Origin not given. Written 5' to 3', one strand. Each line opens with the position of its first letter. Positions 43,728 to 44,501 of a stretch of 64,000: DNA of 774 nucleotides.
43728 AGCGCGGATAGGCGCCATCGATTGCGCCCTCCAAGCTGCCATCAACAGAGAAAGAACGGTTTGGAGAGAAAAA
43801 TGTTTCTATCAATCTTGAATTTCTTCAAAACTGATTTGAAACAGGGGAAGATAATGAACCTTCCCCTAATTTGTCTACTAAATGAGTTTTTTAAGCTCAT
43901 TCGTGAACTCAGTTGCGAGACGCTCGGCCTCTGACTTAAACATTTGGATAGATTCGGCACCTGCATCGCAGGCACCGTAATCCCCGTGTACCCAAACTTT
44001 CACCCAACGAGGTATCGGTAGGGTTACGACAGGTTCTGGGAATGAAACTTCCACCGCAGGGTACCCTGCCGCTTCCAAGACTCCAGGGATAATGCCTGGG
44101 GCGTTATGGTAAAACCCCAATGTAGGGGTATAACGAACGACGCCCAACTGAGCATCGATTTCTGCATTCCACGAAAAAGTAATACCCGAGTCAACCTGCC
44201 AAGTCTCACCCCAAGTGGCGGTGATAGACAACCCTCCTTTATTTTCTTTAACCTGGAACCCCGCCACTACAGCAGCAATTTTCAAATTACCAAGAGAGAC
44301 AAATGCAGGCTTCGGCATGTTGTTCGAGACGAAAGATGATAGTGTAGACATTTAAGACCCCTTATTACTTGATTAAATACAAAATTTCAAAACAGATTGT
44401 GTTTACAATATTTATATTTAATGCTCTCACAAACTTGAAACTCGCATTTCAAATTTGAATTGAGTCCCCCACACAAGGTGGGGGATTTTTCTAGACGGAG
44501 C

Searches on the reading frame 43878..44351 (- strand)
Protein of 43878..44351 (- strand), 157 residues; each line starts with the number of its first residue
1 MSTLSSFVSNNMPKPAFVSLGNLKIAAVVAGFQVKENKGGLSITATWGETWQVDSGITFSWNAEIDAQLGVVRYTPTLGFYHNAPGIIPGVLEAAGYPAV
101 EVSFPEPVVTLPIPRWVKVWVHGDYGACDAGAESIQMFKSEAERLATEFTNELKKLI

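Call 7: search_protein_families(library=pfam, proteins=[window:43878-44351:-], max_evalue=0.1)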
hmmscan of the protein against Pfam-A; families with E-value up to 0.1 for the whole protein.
window:43878-44351:- (157 aa): 0 families

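Call 13: search_protein_families(library=phrogs, proteins=[window:43878-44351:-], max_evalue=0.1)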
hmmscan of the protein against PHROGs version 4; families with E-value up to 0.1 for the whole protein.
window:43878-44351:- (157 aa): 1 family
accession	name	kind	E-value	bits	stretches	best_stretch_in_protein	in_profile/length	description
phrog_8454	-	unknown function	0.072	14.1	0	32-81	16-65/70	-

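Call 14: search_protein_families(library=padloc, proteins=[window:43878-44351:-], max_evalue=0.1)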
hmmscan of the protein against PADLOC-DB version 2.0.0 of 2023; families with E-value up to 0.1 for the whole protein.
window:43878-44351:- (157 aa): 0 families

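Call 19: find_homologous_proteins(query=window:43878-44351:-)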
Query window:43878-44351:- (157 aa): 3 proteins with E <= 0.001 among 273 candidates.
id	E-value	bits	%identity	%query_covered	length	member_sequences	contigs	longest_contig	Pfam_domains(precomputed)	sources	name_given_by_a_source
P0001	1.6e-100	351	100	100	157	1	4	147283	-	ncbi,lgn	-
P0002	1.3e-79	283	81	99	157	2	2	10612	-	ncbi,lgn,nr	ncbi:hypothetical protein KBA63_01655 [Candidatus Woesebacteria bacterium]|nr:hypothetical protein [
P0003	2.4e-75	269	76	99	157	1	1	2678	-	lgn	-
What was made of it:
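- Tried and rejected: More lineages through proteins. g157 has only two non-self relatives (call 19).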

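Call 20: find_encoding_contigs(protein=P0002, flank=10000, max_places=10)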
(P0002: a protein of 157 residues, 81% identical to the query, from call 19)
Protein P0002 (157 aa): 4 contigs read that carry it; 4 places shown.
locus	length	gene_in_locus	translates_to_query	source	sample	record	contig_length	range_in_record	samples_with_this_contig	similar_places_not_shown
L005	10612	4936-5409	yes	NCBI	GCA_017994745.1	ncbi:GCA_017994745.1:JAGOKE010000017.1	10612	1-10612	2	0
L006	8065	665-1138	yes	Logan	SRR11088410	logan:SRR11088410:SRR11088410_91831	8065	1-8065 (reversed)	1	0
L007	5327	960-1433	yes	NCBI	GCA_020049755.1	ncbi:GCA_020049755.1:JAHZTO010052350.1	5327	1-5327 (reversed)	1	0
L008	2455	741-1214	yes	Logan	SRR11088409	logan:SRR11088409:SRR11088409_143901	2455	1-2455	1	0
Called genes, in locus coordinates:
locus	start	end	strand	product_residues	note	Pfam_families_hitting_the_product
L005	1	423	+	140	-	?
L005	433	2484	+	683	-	-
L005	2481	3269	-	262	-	PF01978:TrmB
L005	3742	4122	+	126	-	-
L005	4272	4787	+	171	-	-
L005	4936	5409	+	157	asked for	-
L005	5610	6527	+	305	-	-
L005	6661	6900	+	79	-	-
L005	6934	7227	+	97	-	-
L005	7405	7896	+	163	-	-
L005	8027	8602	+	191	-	-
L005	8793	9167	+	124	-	-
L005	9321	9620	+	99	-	PF00166:Cpn10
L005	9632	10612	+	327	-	PF00118:Cpn60_TCP1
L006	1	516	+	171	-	?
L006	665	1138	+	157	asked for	-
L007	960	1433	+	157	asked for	-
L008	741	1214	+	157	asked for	-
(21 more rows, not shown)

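Call 21: find_encoding_contigs(protein=P0003, flank=10000, max_places=10)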
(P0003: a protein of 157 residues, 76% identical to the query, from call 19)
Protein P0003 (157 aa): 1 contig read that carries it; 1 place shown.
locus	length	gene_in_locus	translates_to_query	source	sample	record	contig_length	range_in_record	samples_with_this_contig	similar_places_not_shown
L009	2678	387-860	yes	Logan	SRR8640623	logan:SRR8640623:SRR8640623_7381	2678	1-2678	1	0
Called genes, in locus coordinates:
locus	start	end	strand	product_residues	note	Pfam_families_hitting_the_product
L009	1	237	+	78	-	?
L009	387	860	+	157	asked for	-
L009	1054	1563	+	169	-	-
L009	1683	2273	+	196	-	-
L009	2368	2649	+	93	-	-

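Call 22: find_encoding_contigs(protein=P0001, flank=10000, max_places=10)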
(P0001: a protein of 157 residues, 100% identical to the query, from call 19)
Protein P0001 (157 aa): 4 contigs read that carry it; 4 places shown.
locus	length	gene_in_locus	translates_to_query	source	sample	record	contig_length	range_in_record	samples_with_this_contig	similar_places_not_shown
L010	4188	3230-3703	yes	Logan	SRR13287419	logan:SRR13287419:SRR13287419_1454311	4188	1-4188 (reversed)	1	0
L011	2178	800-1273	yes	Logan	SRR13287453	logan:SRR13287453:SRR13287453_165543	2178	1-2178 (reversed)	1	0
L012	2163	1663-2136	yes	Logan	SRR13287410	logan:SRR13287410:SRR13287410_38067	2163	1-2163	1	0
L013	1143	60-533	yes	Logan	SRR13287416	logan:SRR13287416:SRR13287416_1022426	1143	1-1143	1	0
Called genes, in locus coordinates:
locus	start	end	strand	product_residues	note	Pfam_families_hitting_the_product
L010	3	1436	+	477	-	?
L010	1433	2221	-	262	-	PF01978:TrmB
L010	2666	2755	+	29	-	-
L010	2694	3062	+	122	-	-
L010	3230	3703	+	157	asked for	-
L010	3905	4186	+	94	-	?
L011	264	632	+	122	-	-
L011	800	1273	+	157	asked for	-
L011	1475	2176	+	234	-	?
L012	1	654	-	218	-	?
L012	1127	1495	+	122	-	-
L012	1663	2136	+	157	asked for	-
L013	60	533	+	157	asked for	-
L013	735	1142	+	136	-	?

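Call 40: search_protein_families(library=ncbifam, proteins=[window:43878-44351:-], max_evalue=1)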
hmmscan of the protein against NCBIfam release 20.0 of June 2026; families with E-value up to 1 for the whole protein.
window:43878-44351:- (157 aa): 0 families

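Call 81: predict_structure(alignment_id=A4)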
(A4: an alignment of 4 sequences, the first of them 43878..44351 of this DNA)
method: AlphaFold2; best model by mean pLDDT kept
length: 157 residues; sequences in the alignment: 4
mean_pLDDT: 82.7   pTM: 0.72
mean pLDDT of the five models: 82.7, 80.6, 79.3, 75.3, 70.0
residues with pLDDT >= 90: 71; 70-90: 58; 50-70: 14; < 50: 14
segments of 3 or more residues with pLDDT < 50: 119-131
pLDDT, mean of each block of 10 residues (from residue 1): 84 93 94 91 91 91 88 86 77 93 92 58 39 75 87 84
secondary structure, 60 per line:
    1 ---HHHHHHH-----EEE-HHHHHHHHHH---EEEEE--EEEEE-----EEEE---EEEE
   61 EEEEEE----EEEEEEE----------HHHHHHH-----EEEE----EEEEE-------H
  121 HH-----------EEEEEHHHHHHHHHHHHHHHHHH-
elements in order: H4-10 E16-18 H20-29 E33-37 E40-44 E50-53 E57-66 E71-77 H88-94 E100-103 E108-112 E134-138 H139-156

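Call 82: search_protein_representatives(alignment_id=A4)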
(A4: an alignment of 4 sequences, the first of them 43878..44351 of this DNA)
Query: 4 sequences, 157 profile positions. Proteins with E-value up to 0.001 (for the whole library): 107; up to 1e-10: 21; up to 1e-30: 3. The best 107 are listed.
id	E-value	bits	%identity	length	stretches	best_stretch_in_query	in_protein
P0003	1.6e-82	291.5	-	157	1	1-157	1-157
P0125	4.2e-59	215.4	-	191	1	2-156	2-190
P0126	2.6e-35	138.1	-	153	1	1-154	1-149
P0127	2.7e-19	86.1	-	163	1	4-156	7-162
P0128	2.7e-16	76.3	-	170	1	1-155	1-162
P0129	9.1e-16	74.6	-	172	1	4-155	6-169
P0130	3.2e-15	72.8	-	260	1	1-155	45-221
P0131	1.7e-14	70.5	-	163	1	1-156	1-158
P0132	6.9e-14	68.5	-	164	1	1-156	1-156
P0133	1.5e-13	67.5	-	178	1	4-154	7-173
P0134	6.4e-13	65.4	-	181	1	4-155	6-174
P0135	4.5e-12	62.6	-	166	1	2-156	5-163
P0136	5.8e-12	62.2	-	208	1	4-156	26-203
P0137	6.7e-12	62.0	-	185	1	3-156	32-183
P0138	2.5e-11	60.2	-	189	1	39-153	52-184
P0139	4.7e-11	59.3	-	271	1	4-153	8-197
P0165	1.4e-07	48.0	-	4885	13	60-154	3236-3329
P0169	2.3e-07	47.3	-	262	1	5-155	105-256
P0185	2.8e-06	43.8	-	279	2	91-156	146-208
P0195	1.7e-05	41.3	-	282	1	31-156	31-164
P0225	6.0e-04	36.2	-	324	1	58-153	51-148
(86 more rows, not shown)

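Call 85: search_protein_families(library=pfam, proteins=[P0126, P0127, P0128, P0130, P0139, P0165, P0169, P0185, P0195, P0225], max_evalue=0.01)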
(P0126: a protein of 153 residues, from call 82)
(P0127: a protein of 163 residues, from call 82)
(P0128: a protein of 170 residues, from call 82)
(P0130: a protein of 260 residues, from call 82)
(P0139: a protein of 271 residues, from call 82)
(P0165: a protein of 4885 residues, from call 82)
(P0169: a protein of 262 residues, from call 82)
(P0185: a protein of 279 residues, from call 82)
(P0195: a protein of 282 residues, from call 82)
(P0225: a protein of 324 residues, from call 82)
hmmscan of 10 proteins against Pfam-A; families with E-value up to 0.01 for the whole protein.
P0126 (153 aa): 0 families

P0127 (163 aa): 0 families

P0128 (170 aa): 0 families

P0130 (260 aa): 0 families

P0139 (271 aa): 0 families

P0165 (4885 aa): 7 families
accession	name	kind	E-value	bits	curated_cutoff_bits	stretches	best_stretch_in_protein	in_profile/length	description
PF19081.6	Ig_7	-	4.8e-153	498.3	27.3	18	1552-1641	1-84/84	Ig-like domain CHU_C associated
PF19406.5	PKD_5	-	4.4e-36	123.1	25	4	3850-3933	1-86/88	PKD-like domain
PF18911.6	PKD_4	-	3.5e-25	88.3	27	2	4192-4262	11-80/85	PKD domain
PF16438.10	DUF5035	-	6.9e-16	58.9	25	0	308-352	96-140/145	Domain of unknown function (DUF5035)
PF00801.26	PKD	-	4.1e-15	56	23.5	2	4197-4260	13-74/80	PKD domain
PF18962.6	Por_Secre_tail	-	1.6e-07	31.9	27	1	4808-4883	1-75/75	Secretion system C-terminal sorting domain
PF11551.14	Omp28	-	0.00026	21.3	34.9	1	4661-4777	46-161/171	Outer membrane protein Omp28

P0169 (262 aa): 0 families

P0185 (279 aa): 0 families

P0195 (282 aa): 0 families

P0225 (324 aa): 0 families

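Call 86: fold_search(model_id=the predicted structure, library=pdb)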
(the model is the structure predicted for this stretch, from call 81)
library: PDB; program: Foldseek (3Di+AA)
matches with E <= 10: 415; with E <= 0.001: 0
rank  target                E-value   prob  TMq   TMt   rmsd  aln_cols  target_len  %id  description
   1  5an9_B                4.0e-01  0.10  0.15  0.13  18.9       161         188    7  Mechanism of eIF6 release from the nascent 60S ribosomal subunit (released 2015-10-21)
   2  6u9j_B                4.7e-01  0.20  0.26  0.26   8.5       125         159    6  Crystal structure of ChuX (released 2020-09-09)
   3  3p9v_A                5.0e-01  0.07  0.13  0.12  15.1        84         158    8  High Resolution Crystal Structure of protein Maqu_3174 from Marinobacter aquaeolei, Northeast Structural Genomics Cons (released 2010-10-27)
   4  3q63_F                5.9e-01  0.05  0.12  0.14  14.9        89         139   16  X-ray crystal structure of protein MLL2253 from Mesorhizobium loti, Northeast Structural Genomics Consortium Target Ml (released 2011-01-12)
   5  3p9v_B                6.6e-01  0.07  0.13  0.13  14.4        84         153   11  High Resolution Crystal Structure of protein Maqu_3174 from Marinobacter aquaeolei, Northeast Structural Genomics Cons (released 2010-10-27)
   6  4y4o_2H               7.0e-01  0.07  0.15  0.14  18.5       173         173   10  Crystal structure of the Thermus thermophilus 70S ribosome with rRNA modifications and bound to protein Y (YfiA) at 2 (released 2015-03-18)
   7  3n4s_D                7.0e-01  0.06  0.13  0.19  12.8        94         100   10  Structure of Csm1 C-terminal domain, P21212 form (released 2010-09-01)
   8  3q63_A                7.0e-01  0.05  0.13  0.14  14.9        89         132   16  X-ray crystal structure of protein MLL2253 from Mesorhizobium loti, Northeast Structural Genomics Consortium Target Ml (released 2011-01-12)
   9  8ba1_MODEL_1_B        7.9e-01  0.30  0.23  0.29  10.2        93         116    9  CTD12-CTD12 heterodimer from CPSF73 and CPSF100 (released 2023-05-03)
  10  1whz                  8.3e-01  0.75  0.24  0.48   2.7        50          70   18  Crystal structure of a hypothetical protein from thermus thermophilus HB8 (released 2004-11-28)
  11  9g8n_M                8.3e-01  0.15  0.17  0.04   8.5        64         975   17  80S-bound human Ski2-exosome complex (released 2024-10-16)
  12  1sng                  9.3e-01  0.01  0.08  0.05  15.8       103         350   13  Structure of a Thermophilic Serpin in the Native State (released 2004-12-14)
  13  4gov_A                9.9e-01  0.15  0.13  0.05   8.8        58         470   17  The crystal structure of human fascin 1 S39D mutant (released 2012-11-28)
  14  2rez                  1.1e+00  0.05  0.11  0.11  15.5        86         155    9  Tetracenomycin ARO/CYC NaI Structure (released 2008-04-22)
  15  4v61_BI               1.2e+00  0.06  0.15  0.13  16.0       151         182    7  Homology model for the Spinach chloroplast 30S subunit fitted to 9.4A cryo-EM map of the 70S chlororibosome. (released 2014-07-09)
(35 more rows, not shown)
